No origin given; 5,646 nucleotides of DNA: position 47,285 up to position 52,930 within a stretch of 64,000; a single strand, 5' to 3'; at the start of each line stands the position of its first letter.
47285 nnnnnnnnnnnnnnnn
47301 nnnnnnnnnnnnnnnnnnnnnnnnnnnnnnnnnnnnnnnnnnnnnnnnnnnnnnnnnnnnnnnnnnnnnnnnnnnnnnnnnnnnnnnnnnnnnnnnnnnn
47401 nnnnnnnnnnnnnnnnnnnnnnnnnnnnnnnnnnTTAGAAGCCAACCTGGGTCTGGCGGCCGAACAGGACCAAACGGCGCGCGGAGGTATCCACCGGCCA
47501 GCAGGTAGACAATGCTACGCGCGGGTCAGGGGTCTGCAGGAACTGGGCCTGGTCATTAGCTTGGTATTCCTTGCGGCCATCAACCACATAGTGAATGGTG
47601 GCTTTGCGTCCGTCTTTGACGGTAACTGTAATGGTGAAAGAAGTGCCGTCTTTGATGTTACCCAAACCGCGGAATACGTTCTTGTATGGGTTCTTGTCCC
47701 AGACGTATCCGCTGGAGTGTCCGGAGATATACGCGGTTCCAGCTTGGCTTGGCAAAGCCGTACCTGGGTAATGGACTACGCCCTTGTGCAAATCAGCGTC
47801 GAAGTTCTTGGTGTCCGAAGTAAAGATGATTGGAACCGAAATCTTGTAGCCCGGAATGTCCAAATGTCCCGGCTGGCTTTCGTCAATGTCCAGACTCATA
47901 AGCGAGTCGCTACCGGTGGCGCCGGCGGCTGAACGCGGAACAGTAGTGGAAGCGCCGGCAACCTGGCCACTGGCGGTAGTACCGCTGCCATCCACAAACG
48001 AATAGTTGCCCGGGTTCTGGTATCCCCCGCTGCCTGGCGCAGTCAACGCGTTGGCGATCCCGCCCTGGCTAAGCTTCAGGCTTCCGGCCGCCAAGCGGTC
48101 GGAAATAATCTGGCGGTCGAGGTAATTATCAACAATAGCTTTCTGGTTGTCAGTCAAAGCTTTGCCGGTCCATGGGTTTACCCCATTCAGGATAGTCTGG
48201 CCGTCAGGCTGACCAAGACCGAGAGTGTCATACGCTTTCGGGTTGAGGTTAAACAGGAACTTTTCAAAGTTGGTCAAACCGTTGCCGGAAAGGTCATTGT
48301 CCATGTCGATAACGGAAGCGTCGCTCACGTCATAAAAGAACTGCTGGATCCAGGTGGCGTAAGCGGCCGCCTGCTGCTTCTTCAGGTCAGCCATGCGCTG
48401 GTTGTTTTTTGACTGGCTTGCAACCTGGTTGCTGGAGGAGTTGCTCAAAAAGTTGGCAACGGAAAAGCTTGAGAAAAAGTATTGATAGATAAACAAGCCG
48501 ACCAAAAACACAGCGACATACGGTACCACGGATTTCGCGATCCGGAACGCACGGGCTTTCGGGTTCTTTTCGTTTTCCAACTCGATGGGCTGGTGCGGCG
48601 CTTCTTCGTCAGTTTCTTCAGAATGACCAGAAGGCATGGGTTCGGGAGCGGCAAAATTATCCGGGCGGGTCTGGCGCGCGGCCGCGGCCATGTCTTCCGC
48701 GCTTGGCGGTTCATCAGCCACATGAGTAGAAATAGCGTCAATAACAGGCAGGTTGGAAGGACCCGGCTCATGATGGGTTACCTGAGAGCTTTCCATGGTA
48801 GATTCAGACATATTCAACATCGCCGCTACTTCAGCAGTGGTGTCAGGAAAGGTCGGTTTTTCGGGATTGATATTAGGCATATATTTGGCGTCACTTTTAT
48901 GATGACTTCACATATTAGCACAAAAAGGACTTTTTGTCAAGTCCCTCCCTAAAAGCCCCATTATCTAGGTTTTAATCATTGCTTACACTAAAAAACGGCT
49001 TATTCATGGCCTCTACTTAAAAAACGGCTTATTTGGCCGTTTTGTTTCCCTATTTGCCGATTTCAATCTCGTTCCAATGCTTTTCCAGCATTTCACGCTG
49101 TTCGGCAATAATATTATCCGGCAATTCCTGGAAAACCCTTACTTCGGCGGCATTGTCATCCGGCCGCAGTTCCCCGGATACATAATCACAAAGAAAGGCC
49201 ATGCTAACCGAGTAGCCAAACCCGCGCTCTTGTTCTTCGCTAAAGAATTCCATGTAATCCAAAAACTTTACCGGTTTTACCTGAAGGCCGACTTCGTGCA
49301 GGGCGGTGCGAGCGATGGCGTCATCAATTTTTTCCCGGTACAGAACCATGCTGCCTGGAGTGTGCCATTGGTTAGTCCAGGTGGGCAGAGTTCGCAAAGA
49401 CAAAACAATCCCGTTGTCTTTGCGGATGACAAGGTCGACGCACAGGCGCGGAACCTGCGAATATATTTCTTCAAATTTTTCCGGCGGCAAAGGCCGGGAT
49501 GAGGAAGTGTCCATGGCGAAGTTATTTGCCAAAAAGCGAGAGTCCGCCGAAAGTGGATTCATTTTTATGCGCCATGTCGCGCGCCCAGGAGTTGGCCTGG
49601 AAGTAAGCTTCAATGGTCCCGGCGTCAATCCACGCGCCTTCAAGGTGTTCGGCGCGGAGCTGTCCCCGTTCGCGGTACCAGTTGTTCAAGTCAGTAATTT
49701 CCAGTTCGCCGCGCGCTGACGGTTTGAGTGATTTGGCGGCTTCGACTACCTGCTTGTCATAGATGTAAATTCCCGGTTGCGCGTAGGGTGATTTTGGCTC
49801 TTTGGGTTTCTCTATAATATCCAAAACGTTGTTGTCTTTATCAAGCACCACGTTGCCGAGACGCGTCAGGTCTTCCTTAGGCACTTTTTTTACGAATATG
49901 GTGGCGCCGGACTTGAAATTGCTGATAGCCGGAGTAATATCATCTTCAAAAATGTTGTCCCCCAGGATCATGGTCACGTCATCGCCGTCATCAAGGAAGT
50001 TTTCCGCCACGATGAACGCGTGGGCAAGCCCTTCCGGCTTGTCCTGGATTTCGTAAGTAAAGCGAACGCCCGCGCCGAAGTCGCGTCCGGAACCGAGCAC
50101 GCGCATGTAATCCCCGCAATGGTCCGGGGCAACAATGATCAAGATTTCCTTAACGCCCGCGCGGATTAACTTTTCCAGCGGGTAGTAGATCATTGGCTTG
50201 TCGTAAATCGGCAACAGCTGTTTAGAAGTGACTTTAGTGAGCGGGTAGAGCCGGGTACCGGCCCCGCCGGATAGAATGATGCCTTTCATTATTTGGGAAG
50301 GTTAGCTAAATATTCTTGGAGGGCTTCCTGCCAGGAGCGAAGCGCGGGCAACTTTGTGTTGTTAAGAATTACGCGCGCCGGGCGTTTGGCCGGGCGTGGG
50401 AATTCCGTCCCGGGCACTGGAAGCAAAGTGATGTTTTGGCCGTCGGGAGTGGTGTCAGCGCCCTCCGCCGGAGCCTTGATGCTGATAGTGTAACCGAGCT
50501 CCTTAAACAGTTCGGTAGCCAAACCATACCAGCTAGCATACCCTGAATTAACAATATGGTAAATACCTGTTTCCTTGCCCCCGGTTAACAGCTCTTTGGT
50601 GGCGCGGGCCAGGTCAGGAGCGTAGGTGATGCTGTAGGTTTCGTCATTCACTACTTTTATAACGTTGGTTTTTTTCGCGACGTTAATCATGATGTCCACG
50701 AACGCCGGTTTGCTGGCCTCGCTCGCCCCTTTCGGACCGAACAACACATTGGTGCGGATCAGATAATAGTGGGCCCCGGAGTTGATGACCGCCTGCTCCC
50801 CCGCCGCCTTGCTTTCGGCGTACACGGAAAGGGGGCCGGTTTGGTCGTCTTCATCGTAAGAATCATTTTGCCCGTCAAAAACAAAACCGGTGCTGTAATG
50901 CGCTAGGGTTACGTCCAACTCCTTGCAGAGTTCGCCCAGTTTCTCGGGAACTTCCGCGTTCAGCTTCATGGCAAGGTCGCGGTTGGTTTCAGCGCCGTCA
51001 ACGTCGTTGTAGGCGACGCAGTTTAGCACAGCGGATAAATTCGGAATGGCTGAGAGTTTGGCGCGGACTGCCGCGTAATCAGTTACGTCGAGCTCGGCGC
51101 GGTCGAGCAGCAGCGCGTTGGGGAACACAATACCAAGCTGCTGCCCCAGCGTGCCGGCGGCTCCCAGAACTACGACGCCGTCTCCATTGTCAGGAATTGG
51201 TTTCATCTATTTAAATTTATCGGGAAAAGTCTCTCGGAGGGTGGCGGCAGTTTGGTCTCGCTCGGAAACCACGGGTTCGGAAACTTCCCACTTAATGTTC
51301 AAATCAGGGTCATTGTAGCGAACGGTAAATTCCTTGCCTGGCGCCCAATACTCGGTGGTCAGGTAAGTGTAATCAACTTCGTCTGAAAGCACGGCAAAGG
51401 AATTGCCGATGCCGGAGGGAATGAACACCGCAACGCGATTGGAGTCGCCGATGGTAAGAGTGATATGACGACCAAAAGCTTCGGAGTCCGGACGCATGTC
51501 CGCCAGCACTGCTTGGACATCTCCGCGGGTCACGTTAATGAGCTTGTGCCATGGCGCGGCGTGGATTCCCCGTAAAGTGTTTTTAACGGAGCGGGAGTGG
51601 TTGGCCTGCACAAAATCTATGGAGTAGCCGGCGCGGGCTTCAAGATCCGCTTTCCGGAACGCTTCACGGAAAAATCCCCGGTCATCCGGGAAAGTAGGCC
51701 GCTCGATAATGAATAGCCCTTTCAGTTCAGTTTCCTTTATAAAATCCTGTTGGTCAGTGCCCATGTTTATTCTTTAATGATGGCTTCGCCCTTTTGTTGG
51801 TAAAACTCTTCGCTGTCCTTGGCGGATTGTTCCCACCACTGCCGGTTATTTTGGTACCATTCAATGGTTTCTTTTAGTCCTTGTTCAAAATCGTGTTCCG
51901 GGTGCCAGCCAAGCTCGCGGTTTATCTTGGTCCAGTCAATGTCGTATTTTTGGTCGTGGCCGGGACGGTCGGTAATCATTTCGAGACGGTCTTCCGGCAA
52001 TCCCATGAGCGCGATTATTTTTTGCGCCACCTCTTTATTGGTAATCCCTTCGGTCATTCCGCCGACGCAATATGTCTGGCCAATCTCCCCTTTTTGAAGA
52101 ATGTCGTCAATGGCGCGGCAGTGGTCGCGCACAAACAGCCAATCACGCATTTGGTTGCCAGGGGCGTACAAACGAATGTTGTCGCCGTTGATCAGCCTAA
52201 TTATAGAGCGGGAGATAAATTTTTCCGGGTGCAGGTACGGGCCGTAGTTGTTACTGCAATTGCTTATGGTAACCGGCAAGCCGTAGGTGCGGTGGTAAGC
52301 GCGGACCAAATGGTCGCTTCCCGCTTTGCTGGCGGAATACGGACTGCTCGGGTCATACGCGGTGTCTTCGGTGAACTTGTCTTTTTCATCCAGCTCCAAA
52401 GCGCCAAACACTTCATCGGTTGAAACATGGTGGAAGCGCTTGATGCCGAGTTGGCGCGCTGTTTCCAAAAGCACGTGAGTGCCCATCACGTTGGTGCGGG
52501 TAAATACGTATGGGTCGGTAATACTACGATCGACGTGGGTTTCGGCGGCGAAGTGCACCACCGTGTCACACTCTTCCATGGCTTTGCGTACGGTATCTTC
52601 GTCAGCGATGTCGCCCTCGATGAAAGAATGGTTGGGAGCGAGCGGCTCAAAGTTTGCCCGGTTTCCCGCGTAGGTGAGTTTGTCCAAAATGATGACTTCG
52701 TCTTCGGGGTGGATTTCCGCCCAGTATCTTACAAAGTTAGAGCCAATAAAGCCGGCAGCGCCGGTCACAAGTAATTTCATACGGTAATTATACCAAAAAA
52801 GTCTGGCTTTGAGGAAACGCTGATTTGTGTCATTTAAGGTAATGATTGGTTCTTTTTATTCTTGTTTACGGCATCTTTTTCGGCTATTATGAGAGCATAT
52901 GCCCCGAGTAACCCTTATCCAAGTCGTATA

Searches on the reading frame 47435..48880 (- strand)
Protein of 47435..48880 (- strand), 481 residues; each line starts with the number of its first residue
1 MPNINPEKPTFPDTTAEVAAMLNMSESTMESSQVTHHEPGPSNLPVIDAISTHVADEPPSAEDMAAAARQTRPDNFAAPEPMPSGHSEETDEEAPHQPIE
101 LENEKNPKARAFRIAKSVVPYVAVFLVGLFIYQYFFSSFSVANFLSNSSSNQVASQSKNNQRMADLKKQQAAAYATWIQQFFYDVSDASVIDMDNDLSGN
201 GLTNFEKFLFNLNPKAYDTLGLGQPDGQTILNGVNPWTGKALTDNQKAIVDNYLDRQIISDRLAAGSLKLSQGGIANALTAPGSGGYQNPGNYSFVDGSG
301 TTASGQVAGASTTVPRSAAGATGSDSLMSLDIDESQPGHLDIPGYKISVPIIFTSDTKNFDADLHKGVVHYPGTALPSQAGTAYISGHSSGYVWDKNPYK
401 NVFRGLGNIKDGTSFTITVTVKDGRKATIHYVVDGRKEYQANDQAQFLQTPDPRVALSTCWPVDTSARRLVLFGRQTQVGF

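Call 84: search_protein_families(library=pfam, proteins=[window:47435-48880:-], max_evalue=0.00001)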
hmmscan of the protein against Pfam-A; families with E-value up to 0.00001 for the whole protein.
window:47435-48880:- (481 aa): 1 family
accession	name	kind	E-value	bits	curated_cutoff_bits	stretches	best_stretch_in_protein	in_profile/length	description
PF04203.18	Sortase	-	1.3e-16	60.9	26.6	1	340-475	1-123/125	Sortase domain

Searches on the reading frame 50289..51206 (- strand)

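Call 85: search_protein_families(library=pfam, proteins=[window:50289-51206:-], max_evalue=0.00001)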
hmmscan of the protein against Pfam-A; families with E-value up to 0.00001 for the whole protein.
window:50289-51206:- (305 aa): 3 families
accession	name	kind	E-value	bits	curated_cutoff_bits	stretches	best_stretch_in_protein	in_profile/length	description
PF04321.23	RmlD_sub_bind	-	3.6e-64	217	27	1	11-302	3-284/287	RmlD substrate binding domain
PF01370.27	Epimerase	-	1.8e-16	60.7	20.9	1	12-219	2-237/240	NAD dependent epimerase/dehydratase family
PF16363.11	GDP_Man_Dehyd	-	1.4e-06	28.4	27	1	38-248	58-277/332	GDP-mannose 4,6 dehydratase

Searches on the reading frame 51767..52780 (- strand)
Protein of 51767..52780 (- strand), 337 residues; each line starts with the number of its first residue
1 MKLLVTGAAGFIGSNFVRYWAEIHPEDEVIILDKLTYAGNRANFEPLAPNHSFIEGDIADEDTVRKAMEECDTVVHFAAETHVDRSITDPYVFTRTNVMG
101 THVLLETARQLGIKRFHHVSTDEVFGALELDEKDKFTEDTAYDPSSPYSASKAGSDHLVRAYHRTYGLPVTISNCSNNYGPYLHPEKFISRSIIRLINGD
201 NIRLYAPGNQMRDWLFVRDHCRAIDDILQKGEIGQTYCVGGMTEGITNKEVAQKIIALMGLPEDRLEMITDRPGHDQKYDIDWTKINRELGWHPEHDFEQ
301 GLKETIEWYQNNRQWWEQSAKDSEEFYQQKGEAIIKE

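Call 85: search_protein_families(library=pfam, proteins=[window:51767-52780:-], max_evalue=0.00001)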
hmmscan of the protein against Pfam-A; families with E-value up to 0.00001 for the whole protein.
window:51767-52780:- (337 aa): 7 families
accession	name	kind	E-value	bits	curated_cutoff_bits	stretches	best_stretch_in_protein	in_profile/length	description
PF16363.11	GDP_Man_Dehyd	-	3.6e-77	260.5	27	1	4-305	1-332/332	GDP-mannose 4,6 dehydratase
PF01370.27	Epimerase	-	3e-64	217.2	20.9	1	4-240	2-240/240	NAD dependent epimerase/dehydratase family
PF01073.25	3Beta_HSD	-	2.6e-20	73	22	1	4-160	1-158/280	3-beta hydroxysteroid dehydrogenase/isomerase family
PF07993.18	NAD_binding_4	-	4.1e-19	69.2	20.1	1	5-177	1-206/258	Male sterility protein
PF02719.21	Polysacc_synt_2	-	8e-18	65.1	20.2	1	3-124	1-131/293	Polysaccharide biosynthesis protein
PF04321.23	RmlD_sub_bind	-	7.5e-17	61.8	27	1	1-166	1-143/287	RmlD substrate binding domain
PF13460.12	NAD_binding_10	-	1.6e-08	35.1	27.2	1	7-161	1-133/184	NAD(P)H-binding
